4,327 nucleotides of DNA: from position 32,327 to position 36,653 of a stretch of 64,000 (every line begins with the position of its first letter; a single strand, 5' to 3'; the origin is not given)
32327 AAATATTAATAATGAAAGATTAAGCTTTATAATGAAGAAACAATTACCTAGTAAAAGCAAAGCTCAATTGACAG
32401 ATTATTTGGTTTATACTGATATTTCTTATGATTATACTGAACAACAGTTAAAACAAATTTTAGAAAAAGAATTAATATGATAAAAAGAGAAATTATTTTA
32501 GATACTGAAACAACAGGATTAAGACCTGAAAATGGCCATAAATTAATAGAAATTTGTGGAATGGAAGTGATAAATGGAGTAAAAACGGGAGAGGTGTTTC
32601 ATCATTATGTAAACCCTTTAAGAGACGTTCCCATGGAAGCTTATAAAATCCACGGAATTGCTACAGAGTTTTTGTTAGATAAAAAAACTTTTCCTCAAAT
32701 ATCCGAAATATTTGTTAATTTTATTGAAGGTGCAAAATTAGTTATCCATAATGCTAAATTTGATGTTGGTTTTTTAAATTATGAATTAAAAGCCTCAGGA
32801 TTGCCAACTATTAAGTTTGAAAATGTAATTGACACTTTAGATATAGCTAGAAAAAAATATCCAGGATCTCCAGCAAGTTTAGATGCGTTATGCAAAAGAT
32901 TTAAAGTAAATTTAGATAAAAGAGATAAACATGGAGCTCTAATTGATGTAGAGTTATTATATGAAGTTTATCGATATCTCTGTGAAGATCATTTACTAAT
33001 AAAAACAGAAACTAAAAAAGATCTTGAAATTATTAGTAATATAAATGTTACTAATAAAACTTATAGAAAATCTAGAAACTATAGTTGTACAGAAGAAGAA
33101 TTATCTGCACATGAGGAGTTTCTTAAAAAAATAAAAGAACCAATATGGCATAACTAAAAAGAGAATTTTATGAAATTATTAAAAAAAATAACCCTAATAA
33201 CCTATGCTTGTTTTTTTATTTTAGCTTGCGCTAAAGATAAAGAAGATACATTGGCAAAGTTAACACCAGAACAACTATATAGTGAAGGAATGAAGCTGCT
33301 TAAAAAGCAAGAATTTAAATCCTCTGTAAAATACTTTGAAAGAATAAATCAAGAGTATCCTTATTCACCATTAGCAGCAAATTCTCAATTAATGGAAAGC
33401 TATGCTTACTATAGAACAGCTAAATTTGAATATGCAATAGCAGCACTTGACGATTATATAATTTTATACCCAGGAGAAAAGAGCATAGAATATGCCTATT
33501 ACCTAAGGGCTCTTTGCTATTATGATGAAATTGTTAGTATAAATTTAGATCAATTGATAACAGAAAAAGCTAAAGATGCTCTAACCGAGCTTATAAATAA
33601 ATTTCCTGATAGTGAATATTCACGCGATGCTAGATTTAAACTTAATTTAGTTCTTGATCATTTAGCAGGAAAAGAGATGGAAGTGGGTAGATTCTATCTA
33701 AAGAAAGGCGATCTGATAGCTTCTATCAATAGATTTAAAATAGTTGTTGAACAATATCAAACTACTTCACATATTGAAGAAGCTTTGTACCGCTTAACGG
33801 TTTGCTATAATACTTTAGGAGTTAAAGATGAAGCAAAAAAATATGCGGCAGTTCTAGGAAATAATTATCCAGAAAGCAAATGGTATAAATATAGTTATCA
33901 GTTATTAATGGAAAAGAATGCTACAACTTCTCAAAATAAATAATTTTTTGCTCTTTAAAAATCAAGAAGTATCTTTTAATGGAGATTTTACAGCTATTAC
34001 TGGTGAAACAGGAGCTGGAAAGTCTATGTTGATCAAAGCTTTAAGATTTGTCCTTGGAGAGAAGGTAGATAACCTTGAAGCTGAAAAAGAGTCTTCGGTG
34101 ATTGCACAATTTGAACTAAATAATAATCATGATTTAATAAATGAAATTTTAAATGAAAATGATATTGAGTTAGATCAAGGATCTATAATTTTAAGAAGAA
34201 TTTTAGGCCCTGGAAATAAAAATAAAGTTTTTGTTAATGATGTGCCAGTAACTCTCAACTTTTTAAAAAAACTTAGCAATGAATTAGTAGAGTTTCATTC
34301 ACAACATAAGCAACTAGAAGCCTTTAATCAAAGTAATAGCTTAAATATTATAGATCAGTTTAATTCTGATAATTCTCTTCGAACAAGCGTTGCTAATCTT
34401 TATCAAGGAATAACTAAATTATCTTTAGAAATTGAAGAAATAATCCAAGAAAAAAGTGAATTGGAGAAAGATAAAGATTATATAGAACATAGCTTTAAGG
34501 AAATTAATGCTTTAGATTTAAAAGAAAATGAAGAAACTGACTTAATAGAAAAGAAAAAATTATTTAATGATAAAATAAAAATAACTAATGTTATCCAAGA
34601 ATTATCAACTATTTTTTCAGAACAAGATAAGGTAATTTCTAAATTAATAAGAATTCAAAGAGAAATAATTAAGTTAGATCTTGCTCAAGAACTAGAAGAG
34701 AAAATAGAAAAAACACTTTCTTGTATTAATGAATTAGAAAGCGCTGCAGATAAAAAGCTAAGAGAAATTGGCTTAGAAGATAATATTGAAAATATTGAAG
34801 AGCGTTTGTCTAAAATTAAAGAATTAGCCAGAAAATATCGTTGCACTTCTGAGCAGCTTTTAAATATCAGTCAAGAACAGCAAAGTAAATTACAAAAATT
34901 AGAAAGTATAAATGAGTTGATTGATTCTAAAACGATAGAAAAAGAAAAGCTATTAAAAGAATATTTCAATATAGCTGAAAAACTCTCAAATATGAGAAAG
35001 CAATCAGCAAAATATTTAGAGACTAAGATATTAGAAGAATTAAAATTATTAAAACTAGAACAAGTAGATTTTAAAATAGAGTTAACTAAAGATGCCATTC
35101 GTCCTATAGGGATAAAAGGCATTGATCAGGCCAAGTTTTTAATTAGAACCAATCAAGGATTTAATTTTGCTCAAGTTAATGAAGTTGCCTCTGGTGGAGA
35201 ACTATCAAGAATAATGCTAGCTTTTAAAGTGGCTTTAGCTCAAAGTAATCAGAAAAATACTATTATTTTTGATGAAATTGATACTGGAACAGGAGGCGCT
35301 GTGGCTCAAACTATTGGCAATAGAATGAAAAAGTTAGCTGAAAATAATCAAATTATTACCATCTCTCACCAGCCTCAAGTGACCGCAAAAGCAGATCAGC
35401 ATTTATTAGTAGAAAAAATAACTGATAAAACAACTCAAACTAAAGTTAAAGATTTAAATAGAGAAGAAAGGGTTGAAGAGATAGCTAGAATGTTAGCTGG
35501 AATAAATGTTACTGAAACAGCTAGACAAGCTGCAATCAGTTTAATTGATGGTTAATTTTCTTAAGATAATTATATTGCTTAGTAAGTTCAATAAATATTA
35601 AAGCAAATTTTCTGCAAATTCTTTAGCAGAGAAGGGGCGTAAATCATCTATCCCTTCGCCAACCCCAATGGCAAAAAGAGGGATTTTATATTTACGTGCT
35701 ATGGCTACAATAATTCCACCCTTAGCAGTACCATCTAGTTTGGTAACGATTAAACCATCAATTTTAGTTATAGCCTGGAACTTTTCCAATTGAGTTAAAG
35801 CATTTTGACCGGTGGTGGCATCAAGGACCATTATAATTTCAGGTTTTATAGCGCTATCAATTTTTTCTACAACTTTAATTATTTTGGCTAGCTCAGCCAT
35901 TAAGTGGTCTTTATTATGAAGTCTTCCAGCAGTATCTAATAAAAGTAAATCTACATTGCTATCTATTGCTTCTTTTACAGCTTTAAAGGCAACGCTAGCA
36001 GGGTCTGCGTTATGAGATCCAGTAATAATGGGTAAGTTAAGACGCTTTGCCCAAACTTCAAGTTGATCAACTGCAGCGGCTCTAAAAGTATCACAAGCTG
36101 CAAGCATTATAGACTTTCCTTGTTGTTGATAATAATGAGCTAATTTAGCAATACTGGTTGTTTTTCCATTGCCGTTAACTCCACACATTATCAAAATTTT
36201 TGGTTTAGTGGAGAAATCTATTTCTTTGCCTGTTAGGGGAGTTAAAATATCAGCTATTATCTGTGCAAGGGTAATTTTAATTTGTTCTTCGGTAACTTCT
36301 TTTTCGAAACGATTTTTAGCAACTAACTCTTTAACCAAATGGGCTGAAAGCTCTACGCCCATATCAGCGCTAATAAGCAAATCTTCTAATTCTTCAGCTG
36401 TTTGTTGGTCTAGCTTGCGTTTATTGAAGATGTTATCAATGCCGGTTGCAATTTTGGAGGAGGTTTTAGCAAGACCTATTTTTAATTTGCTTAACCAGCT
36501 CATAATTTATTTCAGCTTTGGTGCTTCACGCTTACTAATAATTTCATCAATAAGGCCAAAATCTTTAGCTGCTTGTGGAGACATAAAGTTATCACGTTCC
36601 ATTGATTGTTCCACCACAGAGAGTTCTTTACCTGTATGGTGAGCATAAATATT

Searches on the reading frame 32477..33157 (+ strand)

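Call 77: search_protein_families(library=pfam, proteins=[window:32477-33157:+], max_evalue=0.0001)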
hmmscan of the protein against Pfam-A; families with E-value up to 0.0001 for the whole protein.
window:32477-33157:+ (226 aa): 3 families
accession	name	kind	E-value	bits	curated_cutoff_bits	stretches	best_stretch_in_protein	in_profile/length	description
PF00929.31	RNase_T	-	4.9e-38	131.7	24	1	6-165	1-164/164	Exonuclease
PF01612.26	DNA_pol_A_exo1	-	3.7e-06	27.3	23.6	1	6-151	23-137/173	3'-5' exonuclease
PF13482.12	RNase_H_2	-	6e-05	23.5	22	0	7-154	2-125/165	RNase_H superfamily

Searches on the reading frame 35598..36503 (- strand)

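Call 77: search_protein_families(library=pfam, proteins=[window:35598-36503:-], max_evalue=0.0001)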
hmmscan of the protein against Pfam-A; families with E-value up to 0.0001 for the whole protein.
window:35598-36503:- (301 aa): 5 families
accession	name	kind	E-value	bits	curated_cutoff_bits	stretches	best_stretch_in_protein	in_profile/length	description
PF00448.28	SRP54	-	2.7e-73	246.2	22.7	1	101-301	1-195/196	SRP54-type protein, GTPase domain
PF02881.24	SRP54_N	-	4.4e-08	33.7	22.4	1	20-78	3-70/75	SRP54-type protein, helical bundle domain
PF13604.12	AAA_30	-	2.5e-05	24.5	27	1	102-208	19-111/191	AAA domain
PF01656.29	CbiA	-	4.3e-05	23.9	25.4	0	110-259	8-86/125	CobQ/CobB/MinD/ParA nucleotide binding domain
PF20720.3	nSTAND3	-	5.2e-05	23.4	27.2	0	95-133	11-49/155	Novel STAND NTPase 3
